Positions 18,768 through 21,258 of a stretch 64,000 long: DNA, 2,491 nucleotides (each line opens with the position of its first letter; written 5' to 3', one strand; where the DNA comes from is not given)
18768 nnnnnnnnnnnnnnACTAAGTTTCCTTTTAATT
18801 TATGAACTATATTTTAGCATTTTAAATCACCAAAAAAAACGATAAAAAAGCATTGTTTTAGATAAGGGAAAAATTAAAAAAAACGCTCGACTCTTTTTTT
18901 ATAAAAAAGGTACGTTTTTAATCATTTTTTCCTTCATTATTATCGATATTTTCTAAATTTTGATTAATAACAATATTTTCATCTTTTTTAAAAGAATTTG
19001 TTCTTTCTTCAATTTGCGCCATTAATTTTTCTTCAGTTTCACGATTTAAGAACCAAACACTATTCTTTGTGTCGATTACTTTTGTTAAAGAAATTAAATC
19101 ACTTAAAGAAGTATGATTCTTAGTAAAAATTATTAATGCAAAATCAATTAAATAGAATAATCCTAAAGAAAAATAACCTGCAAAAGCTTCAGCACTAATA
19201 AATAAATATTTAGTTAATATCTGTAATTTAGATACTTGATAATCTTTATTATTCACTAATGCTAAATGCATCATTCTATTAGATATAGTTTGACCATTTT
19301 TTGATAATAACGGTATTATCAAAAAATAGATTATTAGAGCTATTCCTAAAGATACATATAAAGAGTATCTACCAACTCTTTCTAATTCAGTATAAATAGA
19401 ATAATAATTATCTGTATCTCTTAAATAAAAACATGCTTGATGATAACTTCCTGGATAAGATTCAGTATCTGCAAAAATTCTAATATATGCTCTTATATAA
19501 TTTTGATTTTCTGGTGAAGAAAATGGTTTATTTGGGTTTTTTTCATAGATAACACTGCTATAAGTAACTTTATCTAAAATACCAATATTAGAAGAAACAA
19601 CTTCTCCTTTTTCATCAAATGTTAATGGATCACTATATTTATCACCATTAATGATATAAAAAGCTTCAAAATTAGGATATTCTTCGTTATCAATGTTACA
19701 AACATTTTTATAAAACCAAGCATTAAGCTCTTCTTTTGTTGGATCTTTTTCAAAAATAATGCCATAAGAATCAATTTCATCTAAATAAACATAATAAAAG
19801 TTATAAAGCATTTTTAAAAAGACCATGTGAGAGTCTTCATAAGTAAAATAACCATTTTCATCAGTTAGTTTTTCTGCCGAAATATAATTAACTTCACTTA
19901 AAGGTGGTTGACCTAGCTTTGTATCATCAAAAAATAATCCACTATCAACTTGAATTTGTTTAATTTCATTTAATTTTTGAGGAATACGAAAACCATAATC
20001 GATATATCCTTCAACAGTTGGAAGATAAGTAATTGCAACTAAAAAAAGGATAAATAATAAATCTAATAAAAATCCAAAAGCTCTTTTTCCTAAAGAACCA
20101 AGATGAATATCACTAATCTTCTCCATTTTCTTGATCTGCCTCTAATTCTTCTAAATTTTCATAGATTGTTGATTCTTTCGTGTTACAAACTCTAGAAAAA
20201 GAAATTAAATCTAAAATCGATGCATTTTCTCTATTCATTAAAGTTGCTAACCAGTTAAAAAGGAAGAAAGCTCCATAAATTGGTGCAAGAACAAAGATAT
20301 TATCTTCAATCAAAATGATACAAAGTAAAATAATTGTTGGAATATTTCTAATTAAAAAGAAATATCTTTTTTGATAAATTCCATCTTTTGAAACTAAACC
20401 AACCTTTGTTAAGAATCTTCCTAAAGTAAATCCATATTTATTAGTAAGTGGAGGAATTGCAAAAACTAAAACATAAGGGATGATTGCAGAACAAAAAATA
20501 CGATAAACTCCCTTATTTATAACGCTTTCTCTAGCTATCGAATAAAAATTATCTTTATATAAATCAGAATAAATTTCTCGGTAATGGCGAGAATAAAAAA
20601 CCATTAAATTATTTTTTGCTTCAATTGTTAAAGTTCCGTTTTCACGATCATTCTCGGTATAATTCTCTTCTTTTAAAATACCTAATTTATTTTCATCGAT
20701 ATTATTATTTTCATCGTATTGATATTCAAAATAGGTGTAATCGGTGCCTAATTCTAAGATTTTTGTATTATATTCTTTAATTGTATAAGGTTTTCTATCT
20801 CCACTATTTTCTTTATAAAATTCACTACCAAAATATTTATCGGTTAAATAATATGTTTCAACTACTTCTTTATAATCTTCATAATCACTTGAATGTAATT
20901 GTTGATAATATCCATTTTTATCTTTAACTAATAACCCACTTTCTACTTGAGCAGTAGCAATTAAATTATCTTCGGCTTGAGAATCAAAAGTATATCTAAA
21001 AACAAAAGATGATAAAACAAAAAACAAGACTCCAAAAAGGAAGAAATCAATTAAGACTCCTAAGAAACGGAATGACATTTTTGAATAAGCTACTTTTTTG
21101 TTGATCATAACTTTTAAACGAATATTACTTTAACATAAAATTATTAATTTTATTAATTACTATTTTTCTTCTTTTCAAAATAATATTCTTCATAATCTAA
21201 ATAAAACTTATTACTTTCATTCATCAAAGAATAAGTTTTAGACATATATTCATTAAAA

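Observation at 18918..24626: Candidate undescribed defence-like system: SIR2_2-domain protein in an operon with four tandem diverged RDD-family membrane paralogs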

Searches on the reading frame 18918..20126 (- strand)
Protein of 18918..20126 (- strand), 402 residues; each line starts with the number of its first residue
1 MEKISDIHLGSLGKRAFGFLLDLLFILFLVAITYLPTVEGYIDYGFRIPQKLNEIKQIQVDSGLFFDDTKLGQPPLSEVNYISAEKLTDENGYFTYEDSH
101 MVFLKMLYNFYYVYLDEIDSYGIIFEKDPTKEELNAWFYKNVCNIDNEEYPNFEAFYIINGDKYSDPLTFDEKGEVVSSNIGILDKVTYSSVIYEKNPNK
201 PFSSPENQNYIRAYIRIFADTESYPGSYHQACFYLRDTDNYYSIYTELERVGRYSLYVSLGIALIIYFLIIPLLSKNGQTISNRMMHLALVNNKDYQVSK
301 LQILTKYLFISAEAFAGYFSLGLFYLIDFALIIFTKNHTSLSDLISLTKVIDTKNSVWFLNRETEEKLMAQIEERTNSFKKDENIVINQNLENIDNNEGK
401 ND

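Call 3: search_protein_families(library=pfam, proteins=[window:18918-20126:-], max_evalue=1)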
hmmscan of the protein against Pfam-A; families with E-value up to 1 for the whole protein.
window:18918-20126:- (402 aa): 1 family
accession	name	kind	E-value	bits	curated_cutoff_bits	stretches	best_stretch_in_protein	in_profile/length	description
PF06271.18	RDD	-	4.1e-12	47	24.1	1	250-345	42-135/137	RDD family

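Call 4: search_protein_families(library=padloc, proteins=[window:18918-20126:-], max_evalue=1)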
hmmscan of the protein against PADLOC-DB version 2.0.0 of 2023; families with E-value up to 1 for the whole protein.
window:18918-20126:- (402 aa): 0 families

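Call 5: search_protein_families(library=ncbifam, proteins=[window:18918-20126:-], max_evalue=1)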
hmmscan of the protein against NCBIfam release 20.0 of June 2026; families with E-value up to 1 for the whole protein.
window:18918-20126:- (402 aa): 0 families

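Call 38: find_homologous_proteins(query=window:18918-20126:-)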
Query window:18918-20126:- (402 aa): 20 proteins with E <= 0.001 among 3457 candidates.
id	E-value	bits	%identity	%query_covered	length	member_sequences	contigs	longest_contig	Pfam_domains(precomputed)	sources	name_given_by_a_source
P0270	6.6e-264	893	100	100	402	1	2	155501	PF06271.19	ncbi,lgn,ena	-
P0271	7.5e-186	636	73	96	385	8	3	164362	PF06271.19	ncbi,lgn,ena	-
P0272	1.7e-182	625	72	95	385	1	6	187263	PF06271.19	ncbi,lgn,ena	-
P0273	1.5e-135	470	58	94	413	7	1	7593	PF06271.19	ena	-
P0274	1.4e-116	408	52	93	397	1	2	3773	PF06271.19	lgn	-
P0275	1.2e-103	365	49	93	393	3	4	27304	PF06271.19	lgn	-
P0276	3.1e-86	308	44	93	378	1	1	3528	PF06271.19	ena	-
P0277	6.5e-84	300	42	93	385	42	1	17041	PF06271.19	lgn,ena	-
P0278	4.7e-83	298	42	95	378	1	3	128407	PF06271.19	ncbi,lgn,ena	-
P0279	7.4e-83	297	42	95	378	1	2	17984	PF06271.19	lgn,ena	-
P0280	9.7e-83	296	41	95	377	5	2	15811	PF06271.19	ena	-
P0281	5.3e-82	294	41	95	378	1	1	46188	PF06271.19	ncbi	-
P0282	1.1e-81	293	41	85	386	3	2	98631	PF06271.19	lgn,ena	-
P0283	5.2e-81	291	41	95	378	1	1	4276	PF06271.19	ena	-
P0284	5.3e-81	291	41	95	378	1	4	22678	PF06271.19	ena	-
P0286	5.6e-79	284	41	95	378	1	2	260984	PF06271.19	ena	-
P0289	1.8e-10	59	36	31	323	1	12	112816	PF06271.19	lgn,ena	-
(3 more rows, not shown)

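Call 39: find_encoding_contigs(protein=P0286, flank=10000, max_places=2)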
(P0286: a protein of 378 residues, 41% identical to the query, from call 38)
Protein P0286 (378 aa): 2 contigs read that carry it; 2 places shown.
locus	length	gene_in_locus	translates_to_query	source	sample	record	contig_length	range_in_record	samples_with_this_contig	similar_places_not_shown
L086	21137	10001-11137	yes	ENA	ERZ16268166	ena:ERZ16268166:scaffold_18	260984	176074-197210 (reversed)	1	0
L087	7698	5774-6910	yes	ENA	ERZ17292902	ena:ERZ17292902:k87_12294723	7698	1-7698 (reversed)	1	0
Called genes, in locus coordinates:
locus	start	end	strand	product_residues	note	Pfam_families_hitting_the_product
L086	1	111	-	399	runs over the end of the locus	PF07690:MFS_1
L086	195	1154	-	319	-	PF00892:EamA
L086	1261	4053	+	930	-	PF00005:ABC_tran, PF02463:SMC_N (weak), PF02687:FtsX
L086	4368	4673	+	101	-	PF14542:Acetyltransf_CG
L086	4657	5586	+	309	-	PF00135:COesterase (weak), PF20434:BD-FAE, PF07859:Abhydrolase_3, PF00326:Peptidase_S9 (faint)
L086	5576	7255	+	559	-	-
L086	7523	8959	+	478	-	PF00005:ABC_tran, PF13304:AAA_21 (faint), PF00005:ABC_tran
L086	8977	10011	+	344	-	PF06271:RDD (weak)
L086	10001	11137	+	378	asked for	PF06271:RDD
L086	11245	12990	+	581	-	PF00005:ABC_tran, PF13304:AAA_21 (faint)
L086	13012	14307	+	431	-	PF00528:BPD_transp_1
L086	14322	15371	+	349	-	PF00528:BPD_transp_1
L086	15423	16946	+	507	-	PF01547:SBP_bac_1, PF13416:SBP_bac_8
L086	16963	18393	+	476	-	PF00565:SNase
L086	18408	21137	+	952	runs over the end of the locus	PF26182:Ig_NUP210_5th (faint), PF02368:Big_2, PF26918:Ig_Eae (faint)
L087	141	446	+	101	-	PF14542:Acetyltransf_CG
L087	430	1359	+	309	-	PF00135:COesterase (weak), PF20434:BD-FAE, PF07859:Abhydrolase_3, PF00326:Peptidase_S9 (faint)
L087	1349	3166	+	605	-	-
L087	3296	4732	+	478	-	PF00005:ABC_tran, PF13304:AAA_21 (faint), PF00005:ABC_tran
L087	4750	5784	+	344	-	PF06271:RDD (weak)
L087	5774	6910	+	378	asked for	PF06271:RDD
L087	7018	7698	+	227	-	?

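Call 40: find_encoding_contigs(protein=P0289, flank=10000, max_places=2)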
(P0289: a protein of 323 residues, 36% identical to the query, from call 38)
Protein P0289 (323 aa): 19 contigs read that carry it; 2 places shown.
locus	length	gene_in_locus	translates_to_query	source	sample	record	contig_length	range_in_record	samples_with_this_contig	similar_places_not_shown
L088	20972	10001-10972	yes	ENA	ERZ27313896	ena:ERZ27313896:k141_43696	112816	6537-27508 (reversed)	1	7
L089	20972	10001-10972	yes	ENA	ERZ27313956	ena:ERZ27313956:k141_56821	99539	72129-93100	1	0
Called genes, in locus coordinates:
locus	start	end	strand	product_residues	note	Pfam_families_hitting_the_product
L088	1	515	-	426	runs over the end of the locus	PF04412:AcnX, PF28403:AcnX_2nd, PF28406:AcnX_3rd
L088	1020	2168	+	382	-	PF02463:SMC_N (faint), PF00005:ABC_tran, PF17912:OB_MalK, PF08402:TOBE_2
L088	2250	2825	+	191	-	-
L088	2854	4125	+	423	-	PF13416:SBP_bac_8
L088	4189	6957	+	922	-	PF00528:BPD_transp_1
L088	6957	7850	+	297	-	PF00528:BPD_transp_1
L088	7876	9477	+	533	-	PF00128:Alpha-amylase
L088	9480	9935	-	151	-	-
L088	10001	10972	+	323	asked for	PF06271:RDD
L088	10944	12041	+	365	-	PF06271:RDD (faint)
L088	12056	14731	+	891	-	PF03714:PUD, PF02922:CBM_48, PF00128:Alpha-amylase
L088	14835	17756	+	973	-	PF02922:CBM_48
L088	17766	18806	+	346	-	PF16738:CBM26 (weak)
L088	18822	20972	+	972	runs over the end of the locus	PF00128:Alpha-amylase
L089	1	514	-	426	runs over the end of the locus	PF04412:AcnX, PF28403:AcnX_2nd, PF28406:AcnX_3rd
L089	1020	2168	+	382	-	PF02463:SMC_N (faint), PF00005:ABC_tran, PF17912:OB_MalK, PF08402:TOBE_2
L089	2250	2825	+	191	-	-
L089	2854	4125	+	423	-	PF13416:SBP_bac_8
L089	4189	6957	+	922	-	PF00528:BPD_transp_1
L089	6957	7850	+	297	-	PF00528:BPD_transp_1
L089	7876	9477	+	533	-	PF00128:Alpha-amylase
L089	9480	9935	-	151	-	-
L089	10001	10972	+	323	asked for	PF06271:RDD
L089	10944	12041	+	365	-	PF06271:RDD (faint)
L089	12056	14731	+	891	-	PF03714:PUD, PF02922:CBM_48, PF00128:Alpha-amylase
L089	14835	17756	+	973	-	PF02922:CBM_48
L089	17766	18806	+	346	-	PF16738:CBM26 (weak)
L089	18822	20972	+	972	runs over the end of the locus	PF00128:Alpha-amylase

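Call 83: find_encoding_contigs(protein=P0278, flank=10000, max_places=1)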
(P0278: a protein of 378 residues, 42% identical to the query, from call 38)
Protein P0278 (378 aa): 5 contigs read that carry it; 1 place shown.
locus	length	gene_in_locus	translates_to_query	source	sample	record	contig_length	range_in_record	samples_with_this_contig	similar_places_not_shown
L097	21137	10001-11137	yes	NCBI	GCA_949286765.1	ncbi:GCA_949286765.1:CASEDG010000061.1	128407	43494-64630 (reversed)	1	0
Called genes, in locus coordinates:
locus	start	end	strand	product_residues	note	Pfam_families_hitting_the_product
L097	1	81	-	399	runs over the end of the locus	PF07690:MFS_1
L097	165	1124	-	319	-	PF00892:EamA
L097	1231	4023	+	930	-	PF00005:ABC_tran, PF02463:SMC_N (weak), PF02687:FtsX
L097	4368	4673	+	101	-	PF14542:Acetyltransf_CG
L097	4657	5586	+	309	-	PF00135:COesterase (weak), PF20434:BD-FAE, PF07859:Abhydrolase_3, PF00326:Peptidase_S9 (faint)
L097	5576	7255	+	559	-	-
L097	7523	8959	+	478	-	PF00005:ABC_tran, PF13304:AAA_21 (faint), PF00005:ABC_tran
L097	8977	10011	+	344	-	PF06271:RDD (weak)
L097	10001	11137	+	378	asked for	PF06271:RDD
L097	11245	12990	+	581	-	PF00005:ABC_tran, PF13304:AAA_21 (faint)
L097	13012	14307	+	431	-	PF00528:BPD_transp_1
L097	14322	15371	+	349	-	PF00528:BPD_transp_1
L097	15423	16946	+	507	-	PF01547:SBP_bac_1, PF13416:SBP_bac_8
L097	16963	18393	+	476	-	PF00565:SNase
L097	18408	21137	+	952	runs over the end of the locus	PF26182:Ig_NUP210_5th (faint), PF02368:Big_2, PF26918:Ig_Eae (faint)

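Call 84: find_encoding_contigs(protein=P0275, flank=10000, max_places=1)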
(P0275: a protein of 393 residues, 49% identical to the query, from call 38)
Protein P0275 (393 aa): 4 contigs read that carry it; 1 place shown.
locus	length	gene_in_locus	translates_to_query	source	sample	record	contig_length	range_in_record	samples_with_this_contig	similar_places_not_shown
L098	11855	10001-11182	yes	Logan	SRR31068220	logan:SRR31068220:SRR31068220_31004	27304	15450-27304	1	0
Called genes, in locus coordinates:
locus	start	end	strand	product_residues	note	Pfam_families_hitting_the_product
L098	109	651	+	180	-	PF00293:NUDIX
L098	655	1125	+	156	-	PF08378:NERD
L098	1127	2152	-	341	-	PF10974:DUF2804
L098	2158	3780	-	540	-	PF00465:Fe-ADH, PF25137:ADH_Fe_C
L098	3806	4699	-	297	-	PF20434:BD-FAE, PF07859:Abhydrolase_3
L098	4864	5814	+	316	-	PF13098:Thioredoxin_2 (faint)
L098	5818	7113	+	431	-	PF13289:SIR2_2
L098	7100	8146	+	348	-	-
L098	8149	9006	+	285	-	PF06271:RDD (faint)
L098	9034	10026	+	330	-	PF06271:RDD (weak)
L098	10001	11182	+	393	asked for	PF06271:RDD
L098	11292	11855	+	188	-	?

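Call 87: search_protein_families(library=phrogs, proteins=[window:18918-20126:-], max_evalue=0.01)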
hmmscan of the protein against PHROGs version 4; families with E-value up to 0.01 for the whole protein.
window:18918-20126:- (402 aa): 0 families

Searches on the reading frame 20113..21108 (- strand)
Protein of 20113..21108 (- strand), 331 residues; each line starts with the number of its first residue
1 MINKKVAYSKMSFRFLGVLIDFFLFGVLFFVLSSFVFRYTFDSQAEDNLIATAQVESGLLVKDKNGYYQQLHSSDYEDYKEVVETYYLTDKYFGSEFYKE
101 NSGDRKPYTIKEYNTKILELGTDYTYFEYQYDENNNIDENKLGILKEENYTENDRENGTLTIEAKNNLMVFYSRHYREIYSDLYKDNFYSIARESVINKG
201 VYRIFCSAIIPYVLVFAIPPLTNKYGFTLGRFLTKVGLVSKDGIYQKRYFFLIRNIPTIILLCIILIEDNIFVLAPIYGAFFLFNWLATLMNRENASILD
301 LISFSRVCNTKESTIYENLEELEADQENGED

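Call 3: search_protein_families(library=pfam, proteins=[window:20113-21108:-], max_evalue=1)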
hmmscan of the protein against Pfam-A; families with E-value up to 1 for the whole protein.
window:20113-21108:- (331 aa): 1 family
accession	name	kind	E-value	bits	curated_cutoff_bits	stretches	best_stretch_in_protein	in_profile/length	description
PF06271.18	RDD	-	1.7e-06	28.8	24.1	1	190-302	34-135/137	RDD family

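Call 4: search_protein_families(library=padloc, proteins=[window:20113-21108:-], max_evalue=1)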
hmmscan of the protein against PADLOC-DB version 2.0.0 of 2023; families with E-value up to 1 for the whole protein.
window:20113-21108:- (331 aa): 0 families

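Call 5: search_protein_families(library=ncbifam, proteins=[window:20113-21108:-], max_evalue=1)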
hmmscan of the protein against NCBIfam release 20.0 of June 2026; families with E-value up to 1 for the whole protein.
window:20113-21108:- (331 aa): 0 families

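Call 87: search_protein_families(library=phrogs, proteins=[window:20113-21108:-], max_evalue=0.01)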
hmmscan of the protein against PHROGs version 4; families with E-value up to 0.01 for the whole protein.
window:20113-21108:- (331 aa): 0 families
